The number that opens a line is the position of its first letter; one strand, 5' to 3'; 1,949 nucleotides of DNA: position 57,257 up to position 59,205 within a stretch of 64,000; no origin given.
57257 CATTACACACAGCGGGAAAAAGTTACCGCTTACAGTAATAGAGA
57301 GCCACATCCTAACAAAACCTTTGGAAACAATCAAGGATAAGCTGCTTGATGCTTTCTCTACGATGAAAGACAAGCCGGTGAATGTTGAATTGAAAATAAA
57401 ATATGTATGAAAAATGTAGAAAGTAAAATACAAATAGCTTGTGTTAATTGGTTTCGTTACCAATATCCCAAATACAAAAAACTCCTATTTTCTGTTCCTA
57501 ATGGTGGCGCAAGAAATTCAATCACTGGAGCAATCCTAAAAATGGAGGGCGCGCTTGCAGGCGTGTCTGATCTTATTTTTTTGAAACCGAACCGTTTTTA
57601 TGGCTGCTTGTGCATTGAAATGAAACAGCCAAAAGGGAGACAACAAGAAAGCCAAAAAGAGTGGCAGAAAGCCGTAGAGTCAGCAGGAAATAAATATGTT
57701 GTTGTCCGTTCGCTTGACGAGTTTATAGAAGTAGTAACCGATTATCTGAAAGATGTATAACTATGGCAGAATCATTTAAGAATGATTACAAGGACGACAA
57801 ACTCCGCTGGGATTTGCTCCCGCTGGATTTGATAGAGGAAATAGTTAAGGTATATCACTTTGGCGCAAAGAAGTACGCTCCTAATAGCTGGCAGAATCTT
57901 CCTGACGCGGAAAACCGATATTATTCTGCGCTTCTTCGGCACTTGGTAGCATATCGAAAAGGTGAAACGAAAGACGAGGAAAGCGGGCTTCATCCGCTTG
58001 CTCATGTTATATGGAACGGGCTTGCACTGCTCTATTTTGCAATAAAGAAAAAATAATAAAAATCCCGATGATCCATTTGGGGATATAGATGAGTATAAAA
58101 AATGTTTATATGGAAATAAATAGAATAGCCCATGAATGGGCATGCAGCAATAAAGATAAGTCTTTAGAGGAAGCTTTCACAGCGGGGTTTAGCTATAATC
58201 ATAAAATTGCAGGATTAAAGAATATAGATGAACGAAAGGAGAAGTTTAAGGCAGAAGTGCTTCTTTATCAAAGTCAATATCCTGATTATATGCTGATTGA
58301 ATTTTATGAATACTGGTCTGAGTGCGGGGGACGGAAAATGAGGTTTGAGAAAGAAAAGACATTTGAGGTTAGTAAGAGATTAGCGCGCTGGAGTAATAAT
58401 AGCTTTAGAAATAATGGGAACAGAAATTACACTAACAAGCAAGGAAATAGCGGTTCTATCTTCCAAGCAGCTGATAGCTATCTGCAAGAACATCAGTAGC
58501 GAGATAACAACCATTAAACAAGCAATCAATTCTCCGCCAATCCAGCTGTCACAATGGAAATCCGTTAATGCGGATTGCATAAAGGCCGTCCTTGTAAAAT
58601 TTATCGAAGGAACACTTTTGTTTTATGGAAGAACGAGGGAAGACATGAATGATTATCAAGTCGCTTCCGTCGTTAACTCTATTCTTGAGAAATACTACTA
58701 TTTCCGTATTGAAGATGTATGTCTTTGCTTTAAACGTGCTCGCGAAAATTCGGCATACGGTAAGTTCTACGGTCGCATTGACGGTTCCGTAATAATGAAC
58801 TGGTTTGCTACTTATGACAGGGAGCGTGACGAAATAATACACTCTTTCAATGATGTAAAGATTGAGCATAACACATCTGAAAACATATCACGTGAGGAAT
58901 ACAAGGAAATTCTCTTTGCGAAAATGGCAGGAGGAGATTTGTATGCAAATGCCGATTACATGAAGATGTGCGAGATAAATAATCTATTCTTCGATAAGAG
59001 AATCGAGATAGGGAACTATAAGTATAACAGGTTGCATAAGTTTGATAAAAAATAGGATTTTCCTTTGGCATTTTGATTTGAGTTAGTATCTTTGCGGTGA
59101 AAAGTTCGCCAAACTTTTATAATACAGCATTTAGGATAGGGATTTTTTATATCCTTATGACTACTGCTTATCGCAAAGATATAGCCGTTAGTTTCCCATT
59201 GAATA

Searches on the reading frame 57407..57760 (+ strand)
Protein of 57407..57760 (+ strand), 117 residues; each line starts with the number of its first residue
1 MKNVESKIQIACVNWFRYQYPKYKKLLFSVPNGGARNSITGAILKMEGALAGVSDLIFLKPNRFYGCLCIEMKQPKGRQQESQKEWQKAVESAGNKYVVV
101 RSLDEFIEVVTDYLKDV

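Call 58: search_protein_families(library=pfam, proteins=[window:57407-57760:+], max_evalue=0.01)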
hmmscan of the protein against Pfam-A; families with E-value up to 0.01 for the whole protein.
window:57407-57760:+ (117 aa): 1 family
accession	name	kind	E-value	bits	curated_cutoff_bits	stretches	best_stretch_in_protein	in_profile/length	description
PF08774.17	VRR_NUC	-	2e-07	31.5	23.8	1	12-102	24-114/116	VRR-NUC domain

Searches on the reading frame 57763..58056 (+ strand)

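Call 58: search_protein_families(library=pfam, proteins=[window:57763-58056:+], max_evalue=0.01)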
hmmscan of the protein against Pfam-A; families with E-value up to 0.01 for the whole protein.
window:57763-58056:+ (97 aa): 1 family
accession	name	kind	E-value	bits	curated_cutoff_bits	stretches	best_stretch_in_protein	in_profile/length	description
PF18909.5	dGTP_diPhyd_N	-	1.7e-29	102.1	27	1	6-96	4-93/99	dATP/dGTP diphosphohydrolase, N-terminal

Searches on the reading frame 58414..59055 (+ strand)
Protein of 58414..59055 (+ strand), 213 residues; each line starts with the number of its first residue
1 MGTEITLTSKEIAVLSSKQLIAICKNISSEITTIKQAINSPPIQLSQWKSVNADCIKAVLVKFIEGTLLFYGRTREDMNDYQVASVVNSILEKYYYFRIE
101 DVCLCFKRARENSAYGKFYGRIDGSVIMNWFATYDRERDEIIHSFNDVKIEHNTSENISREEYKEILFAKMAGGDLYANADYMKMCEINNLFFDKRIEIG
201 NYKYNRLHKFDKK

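Call 58: search_protein_families(library=pfam, proteins=[window:58414-59055:+], max_evalue=0.01)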
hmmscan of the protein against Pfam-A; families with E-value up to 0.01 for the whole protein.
window:58414-59055:+ (213 aa): 1 family
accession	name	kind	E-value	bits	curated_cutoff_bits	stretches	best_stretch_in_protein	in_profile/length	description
PF20338.3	DUF6633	-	0.00039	21.3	27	1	89-164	13-95/105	Family of unknown function (DUF6633)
